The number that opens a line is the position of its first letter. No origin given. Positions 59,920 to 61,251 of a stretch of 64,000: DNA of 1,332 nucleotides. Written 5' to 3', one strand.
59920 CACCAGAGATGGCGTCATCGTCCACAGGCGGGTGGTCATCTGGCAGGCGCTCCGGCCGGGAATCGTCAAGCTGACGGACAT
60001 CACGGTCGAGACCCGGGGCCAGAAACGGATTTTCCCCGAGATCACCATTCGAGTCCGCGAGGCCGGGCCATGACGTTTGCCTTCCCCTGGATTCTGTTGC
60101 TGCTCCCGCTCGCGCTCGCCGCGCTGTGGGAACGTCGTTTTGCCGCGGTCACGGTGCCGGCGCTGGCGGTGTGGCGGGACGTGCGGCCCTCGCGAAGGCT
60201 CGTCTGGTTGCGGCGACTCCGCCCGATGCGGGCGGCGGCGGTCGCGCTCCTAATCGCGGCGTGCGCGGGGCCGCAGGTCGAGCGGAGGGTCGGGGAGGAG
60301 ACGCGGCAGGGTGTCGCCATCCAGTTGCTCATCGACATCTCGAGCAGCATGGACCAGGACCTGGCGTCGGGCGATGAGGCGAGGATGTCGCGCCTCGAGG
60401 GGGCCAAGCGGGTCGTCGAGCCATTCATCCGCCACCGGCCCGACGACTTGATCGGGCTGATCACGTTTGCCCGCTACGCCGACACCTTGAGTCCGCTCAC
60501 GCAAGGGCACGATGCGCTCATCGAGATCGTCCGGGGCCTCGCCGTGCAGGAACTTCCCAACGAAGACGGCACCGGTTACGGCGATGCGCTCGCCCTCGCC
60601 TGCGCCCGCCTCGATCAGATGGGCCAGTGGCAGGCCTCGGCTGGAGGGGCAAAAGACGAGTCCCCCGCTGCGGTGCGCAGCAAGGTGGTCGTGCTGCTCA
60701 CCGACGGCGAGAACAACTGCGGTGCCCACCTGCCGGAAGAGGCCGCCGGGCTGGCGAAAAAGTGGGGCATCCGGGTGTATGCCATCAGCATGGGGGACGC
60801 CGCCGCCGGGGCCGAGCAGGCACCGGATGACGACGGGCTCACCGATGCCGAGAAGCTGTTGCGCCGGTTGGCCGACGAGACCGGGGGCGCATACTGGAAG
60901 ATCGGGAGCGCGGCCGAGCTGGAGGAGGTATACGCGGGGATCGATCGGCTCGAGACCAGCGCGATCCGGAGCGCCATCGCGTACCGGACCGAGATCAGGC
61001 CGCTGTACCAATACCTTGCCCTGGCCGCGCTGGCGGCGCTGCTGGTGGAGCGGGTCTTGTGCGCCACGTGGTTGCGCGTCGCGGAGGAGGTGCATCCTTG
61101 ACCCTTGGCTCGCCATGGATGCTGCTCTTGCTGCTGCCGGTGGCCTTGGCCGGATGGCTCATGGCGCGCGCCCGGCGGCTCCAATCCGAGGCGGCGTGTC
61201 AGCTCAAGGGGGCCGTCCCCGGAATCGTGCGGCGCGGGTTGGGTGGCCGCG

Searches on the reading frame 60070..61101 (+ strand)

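Call 43: search_protein_families(library=pfam, proteins=[window:60070-61101:+], max_evalue=0.000001)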
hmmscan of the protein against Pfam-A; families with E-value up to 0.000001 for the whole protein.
window:60070-61101:+ (343 aa): 2 families
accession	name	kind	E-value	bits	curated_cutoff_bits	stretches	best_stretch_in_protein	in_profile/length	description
PF13519.12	VWA_2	-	5.2e-14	53.2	27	1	86-214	3-107/107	von Willebrand factor type A domain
PF00092.34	VWA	-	3.8e-12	47.2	23.8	1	85-273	3-157/174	von Willebrand factor type A domain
